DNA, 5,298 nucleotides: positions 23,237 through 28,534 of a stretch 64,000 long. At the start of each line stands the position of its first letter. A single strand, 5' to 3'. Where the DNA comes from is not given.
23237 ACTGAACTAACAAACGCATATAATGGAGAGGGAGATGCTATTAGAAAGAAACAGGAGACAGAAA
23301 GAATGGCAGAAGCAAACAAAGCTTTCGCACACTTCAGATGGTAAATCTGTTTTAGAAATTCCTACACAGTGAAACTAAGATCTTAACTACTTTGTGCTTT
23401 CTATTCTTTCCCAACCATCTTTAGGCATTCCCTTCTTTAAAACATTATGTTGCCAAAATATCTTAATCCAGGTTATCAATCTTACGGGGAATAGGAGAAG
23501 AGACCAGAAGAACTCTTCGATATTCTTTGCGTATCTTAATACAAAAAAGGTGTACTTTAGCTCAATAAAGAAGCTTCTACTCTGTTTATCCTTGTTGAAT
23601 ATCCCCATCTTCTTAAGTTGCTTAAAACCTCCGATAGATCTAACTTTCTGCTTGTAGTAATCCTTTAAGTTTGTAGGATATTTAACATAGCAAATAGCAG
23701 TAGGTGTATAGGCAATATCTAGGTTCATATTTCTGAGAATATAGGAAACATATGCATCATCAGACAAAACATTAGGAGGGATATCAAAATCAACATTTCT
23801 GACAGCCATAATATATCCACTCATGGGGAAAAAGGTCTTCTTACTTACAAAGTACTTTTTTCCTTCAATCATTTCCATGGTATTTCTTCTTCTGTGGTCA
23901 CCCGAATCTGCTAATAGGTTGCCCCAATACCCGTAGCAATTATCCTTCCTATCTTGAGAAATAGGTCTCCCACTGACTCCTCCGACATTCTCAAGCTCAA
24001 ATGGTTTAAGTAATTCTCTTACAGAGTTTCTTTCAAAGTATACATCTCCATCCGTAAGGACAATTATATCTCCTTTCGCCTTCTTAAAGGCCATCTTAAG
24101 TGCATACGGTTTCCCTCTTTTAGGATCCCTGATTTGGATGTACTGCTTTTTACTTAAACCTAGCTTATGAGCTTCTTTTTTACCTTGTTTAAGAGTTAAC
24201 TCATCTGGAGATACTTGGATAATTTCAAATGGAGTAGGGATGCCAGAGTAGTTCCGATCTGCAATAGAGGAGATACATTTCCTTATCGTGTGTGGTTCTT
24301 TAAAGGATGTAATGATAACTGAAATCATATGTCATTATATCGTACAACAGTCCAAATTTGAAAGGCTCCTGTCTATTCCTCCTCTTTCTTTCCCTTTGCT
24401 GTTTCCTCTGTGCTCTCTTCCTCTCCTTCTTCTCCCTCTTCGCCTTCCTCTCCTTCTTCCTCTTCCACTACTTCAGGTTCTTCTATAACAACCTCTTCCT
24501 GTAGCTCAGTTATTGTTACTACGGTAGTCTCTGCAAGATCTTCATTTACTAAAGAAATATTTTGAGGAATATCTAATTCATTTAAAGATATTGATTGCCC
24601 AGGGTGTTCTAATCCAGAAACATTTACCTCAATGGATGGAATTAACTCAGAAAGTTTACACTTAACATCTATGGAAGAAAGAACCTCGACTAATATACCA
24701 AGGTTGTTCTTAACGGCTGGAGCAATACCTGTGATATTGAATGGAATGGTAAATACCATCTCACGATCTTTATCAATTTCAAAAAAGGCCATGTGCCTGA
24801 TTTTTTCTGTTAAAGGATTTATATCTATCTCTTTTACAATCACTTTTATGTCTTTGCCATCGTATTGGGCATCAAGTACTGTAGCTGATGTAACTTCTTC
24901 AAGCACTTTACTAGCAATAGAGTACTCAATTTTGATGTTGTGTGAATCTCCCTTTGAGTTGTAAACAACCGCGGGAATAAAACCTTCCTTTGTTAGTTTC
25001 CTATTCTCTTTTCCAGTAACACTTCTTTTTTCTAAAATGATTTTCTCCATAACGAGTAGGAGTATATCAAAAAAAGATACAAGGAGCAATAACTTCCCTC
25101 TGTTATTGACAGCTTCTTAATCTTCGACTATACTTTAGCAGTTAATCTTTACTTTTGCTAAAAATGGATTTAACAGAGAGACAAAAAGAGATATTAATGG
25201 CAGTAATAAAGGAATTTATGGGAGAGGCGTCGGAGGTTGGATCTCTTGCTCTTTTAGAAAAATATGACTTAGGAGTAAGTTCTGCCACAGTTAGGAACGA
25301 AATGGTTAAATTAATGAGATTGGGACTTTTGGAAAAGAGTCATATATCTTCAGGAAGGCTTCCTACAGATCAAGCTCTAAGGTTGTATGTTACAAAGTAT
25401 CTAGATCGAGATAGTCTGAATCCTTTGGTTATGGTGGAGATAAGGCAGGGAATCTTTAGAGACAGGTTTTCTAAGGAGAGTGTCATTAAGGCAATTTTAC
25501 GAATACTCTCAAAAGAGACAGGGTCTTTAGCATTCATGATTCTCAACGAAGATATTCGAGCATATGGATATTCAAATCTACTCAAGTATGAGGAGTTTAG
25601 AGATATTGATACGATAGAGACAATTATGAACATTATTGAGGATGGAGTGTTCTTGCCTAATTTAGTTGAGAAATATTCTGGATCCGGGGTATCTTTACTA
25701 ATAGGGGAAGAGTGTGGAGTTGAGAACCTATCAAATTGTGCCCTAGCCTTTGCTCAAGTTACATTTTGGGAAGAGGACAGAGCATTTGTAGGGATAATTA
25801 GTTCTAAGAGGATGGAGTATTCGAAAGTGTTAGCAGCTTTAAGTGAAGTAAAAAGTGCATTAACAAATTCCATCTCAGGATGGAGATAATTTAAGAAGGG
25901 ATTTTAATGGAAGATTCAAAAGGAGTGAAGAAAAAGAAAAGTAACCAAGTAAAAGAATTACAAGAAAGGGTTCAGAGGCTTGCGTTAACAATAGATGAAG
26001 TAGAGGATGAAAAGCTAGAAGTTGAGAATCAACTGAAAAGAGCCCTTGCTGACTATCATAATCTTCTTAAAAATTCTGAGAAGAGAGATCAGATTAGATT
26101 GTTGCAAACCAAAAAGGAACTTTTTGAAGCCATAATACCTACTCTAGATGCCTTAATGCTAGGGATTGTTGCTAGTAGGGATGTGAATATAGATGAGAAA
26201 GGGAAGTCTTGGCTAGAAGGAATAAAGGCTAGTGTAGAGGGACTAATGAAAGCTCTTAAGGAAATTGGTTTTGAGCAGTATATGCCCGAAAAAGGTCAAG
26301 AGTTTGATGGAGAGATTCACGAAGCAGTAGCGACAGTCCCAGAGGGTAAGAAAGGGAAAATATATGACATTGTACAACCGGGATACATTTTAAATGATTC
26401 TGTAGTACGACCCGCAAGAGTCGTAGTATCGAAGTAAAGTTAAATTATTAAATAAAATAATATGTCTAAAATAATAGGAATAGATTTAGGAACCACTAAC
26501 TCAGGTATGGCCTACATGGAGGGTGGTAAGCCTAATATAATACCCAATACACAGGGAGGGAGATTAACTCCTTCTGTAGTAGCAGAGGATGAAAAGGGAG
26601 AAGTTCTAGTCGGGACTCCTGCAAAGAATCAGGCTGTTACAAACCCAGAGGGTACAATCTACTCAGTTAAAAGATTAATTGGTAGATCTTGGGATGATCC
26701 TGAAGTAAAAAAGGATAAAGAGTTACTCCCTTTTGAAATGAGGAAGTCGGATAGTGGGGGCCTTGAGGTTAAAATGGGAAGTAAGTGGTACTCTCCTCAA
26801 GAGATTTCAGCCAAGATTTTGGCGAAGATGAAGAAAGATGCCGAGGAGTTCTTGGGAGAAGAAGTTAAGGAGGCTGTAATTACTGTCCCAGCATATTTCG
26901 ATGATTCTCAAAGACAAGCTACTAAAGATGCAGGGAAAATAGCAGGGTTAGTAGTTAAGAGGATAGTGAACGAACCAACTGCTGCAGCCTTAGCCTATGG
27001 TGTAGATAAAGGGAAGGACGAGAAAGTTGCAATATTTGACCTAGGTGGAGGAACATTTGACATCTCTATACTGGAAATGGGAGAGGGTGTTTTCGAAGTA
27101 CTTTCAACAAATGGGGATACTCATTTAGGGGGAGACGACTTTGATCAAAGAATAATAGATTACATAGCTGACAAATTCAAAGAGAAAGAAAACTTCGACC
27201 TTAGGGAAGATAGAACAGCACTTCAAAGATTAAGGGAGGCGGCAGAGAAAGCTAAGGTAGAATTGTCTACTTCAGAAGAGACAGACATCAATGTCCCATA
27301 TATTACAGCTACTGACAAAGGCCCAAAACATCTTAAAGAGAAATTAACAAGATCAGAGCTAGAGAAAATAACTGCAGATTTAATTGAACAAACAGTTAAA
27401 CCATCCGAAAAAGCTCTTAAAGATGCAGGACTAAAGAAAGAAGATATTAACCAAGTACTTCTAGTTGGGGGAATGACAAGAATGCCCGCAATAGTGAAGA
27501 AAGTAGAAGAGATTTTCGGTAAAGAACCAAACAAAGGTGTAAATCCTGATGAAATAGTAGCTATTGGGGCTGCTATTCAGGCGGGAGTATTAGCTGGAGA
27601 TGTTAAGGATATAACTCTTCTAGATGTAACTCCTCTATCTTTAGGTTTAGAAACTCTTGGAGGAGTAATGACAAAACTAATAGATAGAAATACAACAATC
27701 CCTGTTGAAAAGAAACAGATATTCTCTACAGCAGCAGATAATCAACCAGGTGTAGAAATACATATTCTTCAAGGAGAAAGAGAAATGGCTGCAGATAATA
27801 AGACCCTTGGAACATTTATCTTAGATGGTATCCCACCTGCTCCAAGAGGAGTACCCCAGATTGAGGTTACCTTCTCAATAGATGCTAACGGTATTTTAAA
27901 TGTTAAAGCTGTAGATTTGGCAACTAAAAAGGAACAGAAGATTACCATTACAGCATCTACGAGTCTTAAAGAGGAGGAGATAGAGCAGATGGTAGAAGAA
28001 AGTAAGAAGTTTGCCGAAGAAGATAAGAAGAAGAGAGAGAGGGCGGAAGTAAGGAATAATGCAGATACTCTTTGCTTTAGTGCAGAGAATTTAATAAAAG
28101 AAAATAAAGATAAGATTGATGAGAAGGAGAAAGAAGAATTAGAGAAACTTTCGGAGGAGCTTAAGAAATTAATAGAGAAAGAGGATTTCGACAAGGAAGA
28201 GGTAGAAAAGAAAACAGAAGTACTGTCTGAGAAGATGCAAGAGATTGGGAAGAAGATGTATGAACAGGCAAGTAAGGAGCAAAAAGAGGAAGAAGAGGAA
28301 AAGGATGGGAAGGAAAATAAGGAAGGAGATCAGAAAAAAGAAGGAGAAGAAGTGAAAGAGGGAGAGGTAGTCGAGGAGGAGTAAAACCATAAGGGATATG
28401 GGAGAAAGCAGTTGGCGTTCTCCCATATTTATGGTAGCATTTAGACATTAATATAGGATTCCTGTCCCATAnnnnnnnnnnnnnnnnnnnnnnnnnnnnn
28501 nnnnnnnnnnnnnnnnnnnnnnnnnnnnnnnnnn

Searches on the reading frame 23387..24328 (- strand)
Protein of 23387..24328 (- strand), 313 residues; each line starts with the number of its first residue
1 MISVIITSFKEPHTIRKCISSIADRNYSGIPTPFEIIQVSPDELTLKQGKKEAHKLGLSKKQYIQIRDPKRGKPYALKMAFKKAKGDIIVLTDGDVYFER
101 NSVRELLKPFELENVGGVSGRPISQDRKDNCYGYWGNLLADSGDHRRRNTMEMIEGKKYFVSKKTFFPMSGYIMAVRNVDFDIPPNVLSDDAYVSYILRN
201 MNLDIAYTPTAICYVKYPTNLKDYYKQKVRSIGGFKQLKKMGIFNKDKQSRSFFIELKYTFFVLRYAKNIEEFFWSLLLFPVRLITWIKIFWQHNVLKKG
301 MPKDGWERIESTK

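Call 15: search_protein_families(library=pfam, proteins=[window:23387-24328:-], max_evalue=0.001)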
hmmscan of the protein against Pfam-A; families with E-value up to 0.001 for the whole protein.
window:23387-24328:- (313 aa): 4 families
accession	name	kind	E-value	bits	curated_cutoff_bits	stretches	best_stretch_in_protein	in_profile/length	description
PF00535.33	Glycos_transf_2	-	1.1e-14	55.1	23.3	1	3-130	1-123/168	Glycosyl transferase family 2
PF13641.12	Glyco_tranf_2_3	-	9.6e-14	52.4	27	1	2-233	3-229/230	Glycosyltransferase like family 2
PF13632.12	Glyco_trans_2_3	-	8.6e-06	26.1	27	1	88-287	1-177/198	Glycosyl transferase family group 2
PF13506.12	Glyco_transf_21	-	3.3e-05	23.8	21.7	1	73-139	18-80/174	Glycosyl transferase family 21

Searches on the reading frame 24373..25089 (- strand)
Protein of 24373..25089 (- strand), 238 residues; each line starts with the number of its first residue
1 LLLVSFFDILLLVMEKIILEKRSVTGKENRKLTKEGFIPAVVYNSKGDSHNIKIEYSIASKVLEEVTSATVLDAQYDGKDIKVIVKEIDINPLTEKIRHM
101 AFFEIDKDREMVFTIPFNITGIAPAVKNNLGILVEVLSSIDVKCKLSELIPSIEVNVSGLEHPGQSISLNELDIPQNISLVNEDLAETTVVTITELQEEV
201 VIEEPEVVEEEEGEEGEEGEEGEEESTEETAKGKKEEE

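Call 15: search_protein_families(library=pfam, proteins=[window:24373-25089:-], max_evalue=0.001)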
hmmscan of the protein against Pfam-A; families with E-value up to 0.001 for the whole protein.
window:24373-25089:- (238 aa): 2 families
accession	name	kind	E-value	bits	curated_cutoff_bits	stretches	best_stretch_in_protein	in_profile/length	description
PF14693.11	Ribosomal_TL5_C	-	2.2e-15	57.2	27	1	112-195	3-82/84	Ribosomal protein TL5, C-terminal domain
PF01386.24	Ribosomal_L25p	-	2.5e-15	57.1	23.6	1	20-102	4-82/82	Ribosomal L25p family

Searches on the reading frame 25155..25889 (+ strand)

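Call 15: search_protein_families(library=pfam, proteins=[window:25155-25889:+], max_evalue=0.001)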
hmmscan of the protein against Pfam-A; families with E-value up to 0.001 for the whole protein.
window:25155-25889:+ (244 aa): 2 families
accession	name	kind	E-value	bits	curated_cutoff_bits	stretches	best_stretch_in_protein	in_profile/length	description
PF01628.27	HrcA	-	9.6e-17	62.1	22.2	1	90-225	84-214/215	HrcA protein C terminal domain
PF03444.21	HrcA_DNA-bdg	-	0.00051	20.1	21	0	5-74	1-69/79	Winged helix-turn-helix transcription repressor, HrcA DNA-binding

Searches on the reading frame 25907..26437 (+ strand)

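Call 15: search_protein_families(library=pfam, proteins=[window:25907-26437:+], max_evalue=0.001)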
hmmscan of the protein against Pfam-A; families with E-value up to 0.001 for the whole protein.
window:25907-26437:+ (176 aa): 2 families
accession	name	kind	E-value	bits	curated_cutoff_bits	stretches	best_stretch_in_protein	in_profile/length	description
PF01025.24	GrpE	-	5e-31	108.1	25.8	1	12-176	3-165/165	GrpE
PF13012.11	MitMem_reg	-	0.00012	22.3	26.6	0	11-64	30-83/113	Maintenance of mitochondrial structure and function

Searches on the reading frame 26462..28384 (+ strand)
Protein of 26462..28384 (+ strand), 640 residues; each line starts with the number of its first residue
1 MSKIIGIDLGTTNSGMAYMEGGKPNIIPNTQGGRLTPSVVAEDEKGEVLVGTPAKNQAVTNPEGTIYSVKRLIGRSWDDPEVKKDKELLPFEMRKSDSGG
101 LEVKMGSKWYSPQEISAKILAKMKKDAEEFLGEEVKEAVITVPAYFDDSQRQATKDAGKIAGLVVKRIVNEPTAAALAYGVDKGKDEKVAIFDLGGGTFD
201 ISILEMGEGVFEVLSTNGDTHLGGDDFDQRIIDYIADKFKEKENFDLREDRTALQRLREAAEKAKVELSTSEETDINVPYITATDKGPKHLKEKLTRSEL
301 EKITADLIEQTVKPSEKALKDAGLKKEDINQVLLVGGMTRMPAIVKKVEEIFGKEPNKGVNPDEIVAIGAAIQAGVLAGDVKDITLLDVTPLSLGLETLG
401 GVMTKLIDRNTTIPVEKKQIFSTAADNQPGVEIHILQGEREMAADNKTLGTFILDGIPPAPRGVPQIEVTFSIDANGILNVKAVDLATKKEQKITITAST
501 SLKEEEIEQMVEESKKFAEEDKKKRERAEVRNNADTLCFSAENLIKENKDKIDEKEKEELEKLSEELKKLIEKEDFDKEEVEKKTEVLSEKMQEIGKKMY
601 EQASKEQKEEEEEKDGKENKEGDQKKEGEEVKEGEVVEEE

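Call 15: search_protein_families(library=pfam, proteins=[window:26462-28384:+], max_evalue=0.001)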
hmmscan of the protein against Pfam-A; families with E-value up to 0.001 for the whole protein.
window:26462-28384:+ (640 aa): 2 families
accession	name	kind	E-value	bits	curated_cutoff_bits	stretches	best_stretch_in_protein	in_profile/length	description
PF00012.26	HSP70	-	1e-255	850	20.6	1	4-601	1-599/599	Hsp70 protein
PF06723.19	MreB_Mbl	-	2.9e-15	56.4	27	1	118-372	76-317/327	MreB/Mbl protein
